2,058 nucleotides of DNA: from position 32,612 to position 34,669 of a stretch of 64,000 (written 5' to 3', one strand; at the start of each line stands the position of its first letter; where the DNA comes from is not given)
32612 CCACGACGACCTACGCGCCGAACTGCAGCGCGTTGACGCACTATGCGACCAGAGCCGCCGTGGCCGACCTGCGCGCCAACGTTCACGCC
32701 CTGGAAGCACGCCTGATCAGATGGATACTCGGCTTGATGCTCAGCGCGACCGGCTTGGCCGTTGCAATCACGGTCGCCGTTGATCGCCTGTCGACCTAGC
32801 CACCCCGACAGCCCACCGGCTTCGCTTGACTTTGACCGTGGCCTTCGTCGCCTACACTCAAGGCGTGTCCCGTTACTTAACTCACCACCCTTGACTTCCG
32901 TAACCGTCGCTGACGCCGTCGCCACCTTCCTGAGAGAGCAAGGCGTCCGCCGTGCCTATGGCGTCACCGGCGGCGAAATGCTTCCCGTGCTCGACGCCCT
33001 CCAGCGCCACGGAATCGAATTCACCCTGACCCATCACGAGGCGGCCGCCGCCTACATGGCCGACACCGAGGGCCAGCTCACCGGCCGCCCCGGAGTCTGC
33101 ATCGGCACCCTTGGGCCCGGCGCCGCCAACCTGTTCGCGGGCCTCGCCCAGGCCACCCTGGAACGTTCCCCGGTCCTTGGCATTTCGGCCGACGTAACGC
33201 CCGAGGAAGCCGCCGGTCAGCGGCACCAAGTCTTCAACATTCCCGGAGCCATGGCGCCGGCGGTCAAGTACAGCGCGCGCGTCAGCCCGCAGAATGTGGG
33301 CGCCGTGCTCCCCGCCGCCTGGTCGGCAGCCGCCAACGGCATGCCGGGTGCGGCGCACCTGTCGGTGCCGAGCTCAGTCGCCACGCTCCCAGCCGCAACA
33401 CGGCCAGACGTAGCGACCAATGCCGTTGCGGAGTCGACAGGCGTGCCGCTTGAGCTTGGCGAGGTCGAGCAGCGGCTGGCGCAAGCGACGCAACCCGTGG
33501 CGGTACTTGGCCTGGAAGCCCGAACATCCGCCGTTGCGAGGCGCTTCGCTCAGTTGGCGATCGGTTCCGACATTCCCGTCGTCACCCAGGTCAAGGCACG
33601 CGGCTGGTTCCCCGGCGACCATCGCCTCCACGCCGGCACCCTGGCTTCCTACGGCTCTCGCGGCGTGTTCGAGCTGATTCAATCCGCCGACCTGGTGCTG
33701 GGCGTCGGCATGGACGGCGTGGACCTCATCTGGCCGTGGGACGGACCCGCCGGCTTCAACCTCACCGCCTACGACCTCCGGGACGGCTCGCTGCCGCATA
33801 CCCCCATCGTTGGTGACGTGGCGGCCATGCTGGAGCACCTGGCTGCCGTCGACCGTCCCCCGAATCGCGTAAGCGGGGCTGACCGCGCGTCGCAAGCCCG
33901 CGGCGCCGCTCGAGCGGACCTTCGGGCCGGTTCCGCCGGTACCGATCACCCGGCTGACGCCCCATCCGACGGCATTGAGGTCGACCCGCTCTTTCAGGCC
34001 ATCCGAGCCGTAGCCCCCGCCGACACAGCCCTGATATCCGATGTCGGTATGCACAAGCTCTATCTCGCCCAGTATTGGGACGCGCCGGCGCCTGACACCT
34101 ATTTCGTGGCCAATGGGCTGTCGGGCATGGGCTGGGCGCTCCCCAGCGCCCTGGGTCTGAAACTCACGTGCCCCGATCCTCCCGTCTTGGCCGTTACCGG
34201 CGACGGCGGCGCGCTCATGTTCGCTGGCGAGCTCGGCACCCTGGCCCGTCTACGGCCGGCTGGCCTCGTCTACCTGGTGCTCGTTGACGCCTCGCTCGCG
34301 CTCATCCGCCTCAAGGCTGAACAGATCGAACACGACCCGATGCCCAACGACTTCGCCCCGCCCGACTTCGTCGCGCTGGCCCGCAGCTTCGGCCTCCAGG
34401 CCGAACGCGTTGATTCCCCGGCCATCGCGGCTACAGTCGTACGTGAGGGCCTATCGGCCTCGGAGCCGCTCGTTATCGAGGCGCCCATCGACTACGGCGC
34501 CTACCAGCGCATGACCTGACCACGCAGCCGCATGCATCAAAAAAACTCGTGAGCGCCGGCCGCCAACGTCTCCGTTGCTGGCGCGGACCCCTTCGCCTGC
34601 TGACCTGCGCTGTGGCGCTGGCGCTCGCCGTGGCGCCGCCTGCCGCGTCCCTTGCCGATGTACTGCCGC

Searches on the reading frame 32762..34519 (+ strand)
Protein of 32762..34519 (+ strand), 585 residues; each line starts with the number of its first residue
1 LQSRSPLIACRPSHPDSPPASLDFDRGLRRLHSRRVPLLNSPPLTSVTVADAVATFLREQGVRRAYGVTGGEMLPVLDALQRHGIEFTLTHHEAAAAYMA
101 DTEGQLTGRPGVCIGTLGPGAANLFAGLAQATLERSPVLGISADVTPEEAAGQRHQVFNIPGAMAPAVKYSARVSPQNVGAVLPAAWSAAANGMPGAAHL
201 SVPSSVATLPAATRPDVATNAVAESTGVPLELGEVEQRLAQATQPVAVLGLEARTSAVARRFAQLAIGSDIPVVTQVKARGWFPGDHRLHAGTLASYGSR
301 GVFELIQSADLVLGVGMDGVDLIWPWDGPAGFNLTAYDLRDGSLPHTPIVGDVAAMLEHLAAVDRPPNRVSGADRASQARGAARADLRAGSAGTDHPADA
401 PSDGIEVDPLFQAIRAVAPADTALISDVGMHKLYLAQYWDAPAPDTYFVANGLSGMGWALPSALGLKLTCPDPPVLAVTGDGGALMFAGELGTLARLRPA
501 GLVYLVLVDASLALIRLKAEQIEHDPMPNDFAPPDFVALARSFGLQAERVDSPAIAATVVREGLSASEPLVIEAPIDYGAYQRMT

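Call 52: search_protein_families(library=pfam, proteins=[window:32762-34519:+], max_evalue=0.01)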
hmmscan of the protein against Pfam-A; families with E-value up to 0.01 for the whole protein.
window:32762-34519:+ (585 aa): 3 families
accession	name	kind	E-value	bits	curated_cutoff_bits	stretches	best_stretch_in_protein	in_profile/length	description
PF02776.23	TPP_enzyme_N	-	5.5e-32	110.5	26.8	1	48-151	2-106/119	Thiamine pyrophosphate enzyme, N-terminal TPP binding domain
PF02775.26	TPP_enzyme_C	-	4.8e-29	101.5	21.9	1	427-573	1-150/151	Thiamine pyrophosphate enzyme, C-terminal TPP binding domain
PF00205.28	TPP_enzyme_M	-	4.2e-16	59.3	30.4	1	235-360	4-137/137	Thiamine pyrophosphate enzyme, central domain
